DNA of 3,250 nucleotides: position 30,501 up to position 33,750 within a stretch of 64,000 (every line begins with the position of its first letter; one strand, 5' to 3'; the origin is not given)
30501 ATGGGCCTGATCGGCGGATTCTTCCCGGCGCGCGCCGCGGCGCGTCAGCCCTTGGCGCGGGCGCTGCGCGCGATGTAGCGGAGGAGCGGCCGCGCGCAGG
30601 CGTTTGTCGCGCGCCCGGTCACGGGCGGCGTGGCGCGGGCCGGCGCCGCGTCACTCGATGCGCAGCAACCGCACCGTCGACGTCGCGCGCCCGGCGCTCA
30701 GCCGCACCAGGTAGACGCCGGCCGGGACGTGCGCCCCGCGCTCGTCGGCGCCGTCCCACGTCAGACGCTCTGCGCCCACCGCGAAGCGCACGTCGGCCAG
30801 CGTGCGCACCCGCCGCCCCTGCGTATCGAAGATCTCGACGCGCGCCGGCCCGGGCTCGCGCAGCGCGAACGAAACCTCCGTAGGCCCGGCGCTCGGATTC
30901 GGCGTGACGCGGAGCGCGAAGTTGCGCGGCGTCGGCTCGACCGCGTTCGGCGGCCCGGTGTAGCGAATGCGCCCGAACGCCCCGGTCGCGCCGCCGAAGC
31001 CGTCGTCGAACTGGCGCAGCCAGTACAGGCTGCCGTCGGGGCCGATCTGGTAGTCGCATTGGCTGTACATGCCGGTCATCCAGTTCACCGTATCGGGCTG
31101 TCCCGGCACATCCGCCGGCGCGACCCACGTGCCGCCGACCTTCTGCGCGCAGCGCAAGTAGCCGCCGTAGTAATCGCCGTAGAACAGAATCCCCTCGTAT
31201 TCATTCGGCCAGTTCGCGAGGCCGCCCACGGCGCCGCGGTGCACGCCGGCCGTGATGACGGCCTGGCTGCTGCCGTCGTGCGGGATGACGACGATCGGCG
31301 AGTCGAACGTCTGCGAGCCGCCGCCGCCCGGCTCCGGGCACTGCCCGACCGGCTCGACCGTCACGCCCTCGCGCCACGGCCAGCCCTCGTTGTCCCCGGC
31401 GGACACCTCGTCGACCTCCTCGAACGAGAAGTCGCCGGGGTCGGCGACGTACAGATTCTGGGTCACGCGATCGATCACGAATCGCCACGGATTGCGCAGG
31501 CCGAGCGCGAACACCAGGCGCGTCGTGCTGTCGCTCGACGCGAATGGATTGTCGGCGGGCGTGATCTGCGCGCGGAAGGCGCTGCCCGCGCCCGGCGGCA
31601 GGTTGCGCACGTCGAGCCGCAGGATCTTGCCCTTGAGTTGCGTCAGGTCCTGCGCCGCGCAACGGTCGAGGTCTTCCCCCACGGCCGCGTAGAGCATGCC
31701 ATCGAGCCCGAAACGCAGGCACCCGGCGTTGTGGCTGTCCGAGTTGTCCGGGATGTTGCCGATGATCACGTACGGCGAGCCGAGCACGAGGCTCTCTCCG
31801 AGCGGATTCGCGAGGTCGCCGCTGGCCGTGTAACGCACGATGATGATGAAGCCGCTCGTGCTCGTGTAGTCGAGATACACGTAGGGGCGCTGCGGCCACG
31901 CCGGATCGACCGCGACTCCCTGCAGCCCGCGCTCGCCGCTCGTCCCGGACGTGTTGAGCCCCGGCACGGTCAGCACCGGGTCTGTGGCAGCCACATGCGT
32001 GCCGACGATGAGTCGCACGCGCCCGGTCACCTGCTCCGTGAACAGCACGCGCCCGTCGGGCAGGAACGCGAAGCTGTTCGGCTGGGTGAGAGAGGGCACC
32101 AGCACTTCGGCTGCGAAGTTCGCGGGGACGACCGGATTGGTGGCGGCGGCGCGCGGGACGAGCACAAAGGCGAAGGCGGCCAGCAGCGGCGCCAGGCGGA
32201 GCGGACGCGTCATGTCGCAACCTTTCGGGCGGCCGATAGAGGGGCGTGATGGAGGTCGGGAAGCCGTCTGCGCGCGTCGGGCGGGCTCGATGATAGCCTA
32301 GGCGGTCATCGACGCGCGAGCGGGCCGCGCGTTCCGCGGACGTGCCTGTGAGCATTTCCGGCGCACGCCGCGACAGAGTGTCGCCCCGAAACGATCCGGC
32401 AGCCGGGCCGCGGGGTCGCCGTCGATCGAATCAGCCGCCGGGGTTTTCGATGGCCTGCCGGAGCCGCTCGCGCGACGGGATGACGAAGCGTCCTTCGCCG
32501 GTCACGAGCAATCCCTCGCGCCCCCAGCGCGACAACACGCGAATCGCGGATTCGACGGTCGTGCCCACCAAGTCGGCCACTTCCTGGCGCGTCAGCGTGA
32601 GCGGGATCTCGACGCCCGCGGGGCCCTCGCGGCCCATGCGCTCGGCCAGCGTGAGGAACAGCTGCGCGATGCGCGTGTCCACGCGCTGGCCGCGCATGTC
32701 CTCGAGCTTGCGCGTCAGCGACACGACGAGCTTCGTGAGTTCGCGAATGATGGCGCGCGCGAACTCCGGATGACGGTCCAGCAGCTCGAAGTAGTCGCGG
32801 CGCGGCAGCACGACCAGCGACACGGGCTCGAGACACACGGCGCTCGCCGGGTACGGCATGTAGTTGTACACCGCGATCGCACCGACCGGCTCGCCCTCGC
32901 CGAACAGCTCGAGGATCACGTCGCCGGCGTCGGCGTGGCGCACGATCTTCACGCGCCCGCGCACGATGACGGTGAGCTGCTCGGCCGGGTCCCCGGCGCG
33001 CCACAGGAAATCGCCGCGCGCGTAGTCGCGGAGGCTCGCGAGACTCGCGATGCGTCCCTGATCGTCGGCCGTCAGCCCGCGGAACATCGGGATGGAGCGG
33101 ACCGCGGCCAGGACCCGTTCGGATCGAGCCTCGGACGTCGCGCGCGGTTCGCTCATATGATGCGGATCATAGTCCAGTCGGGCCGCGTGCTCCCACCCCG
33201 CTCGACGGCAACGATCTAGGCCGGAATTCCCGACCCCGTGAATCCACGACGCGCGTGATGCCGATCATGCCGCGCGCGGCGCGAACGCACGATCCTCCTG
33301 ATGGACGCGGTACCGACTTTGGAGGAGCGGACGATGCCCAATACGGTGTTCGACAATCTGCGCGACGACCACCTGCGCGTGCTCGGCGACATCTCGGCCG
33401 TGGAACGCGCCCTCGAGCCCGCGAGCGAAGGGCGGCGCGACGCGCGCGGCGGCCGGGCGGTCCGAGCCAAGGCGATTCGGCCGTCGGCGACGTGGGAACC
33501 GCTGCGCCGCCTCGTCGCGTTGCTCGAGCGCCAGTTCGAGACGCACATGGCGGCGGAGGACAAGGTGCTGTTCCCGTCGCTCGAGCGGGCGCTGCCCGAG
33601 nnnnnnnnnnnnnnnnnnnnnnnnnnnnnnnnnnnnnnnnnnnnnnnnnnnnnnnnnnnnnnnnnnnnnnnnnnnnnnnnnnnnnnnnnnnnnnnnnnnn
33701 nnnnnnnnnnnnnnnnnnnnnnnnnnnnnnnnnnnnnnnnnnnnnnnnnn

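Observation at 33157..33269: Two near-identical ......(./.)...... palindromes in the regulator/nos divergent region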

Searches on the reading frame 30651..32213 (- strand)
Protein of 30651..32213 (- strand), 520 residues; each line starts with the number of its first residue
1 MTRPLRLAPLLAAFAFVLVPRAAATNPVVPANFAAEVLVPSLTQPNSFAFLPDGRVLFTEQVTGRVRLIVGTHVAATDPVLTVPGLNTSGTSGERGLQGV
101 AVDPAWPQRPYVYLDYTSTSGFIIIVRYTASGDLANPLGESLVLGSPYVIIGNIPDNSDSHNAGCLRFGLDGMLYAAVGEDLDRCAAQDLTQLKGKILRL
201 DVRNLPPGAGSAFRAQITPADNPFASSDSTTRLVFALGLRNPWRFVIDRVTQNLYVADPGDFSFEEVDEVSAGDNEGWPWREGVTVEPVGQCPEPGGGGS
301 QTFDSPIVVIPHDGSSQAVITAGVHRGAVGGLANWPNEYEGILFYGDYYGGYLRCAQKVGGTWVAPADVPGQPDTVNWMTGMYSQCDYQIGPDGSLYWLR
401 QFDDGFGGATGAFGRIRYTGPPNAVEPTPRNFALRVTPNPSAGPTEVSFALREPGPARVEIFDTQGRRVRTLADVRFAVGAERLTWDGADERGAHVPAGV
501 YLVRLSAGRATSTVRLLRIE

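Call 7: search_protein_families(library=pfam, proteins=[window:30651-32213:-])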
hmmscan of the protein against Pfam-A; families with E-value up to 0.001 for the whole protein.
window:30651-32213:- (520 aa): 2 families
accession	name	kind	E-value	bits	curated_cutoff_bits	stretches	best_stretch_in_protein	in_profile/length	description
PF07995.17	GSDH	-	1.4e-32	113.7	25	1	42-281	1-222/332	Glucose / Sorbosone dehydrogenase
PF13860.13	FlgD_ig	-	7.3e-09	35.9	27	1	444-508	11-76/79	FlgD Ig-like domain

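Call 8: search_protein_families(library=ncbifam, proteins=[window:30651-32213:-])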
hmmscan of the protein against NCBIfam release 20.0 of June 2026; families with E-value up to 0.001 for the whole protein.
window:30651-32213:- (520 aa): 5 families
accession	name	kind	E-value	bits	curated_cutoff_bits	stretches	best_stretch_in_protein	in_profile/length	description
TIGR03606.1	non_repeat_PQQ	subfamily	3.1e-15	55.9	434.55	1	31-281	18-270/454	glucose/sorbosone family PQQ-dependent dehydrogenase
TIGR04183.1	Por_Secre_tail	domain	3.2e-06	27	23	1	436-516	1-69/72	T9SS type A sorting domain-containing protein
NF005176.1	PRK06655.1-1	equivalog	3.5e-06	27.1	230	1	457-510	99-152/197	flagellar hook assembly protein FlgD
NF033707.1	T9SS_sortase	equivalog_domain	2.4e-05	22.1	420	1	434-507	999-1077/1095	type IX secretion system sortase PorU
TIGR02604.1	Piru_Ver_Nterm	subfamily_domain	0.00012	21.6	122.2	1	156-409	119-347/367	PVC-type heme-binding CxxCH protein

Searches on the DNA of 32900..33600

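Call 34: search_rna_families(source=window, start=32900, end=33600, threshold=evalue, max_evalue=1)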
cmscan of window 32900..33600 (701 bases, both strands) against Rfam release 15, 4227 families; matches with E-value up to 1: 1.
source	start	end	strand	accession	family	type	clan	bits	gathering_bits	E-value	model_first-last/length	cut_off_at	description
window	33236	33292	+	RF03999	mir-7883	Gene; miRNA;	-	19.9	50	0.58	1-57/57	no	mir-7883 microRNA precursor family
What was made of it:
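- There is no Rfam match (call 34).
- Tried and rejected: The Rfam scan of the intergenic region gave only a chance miRNA hit at E = 0.58 (call 34).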
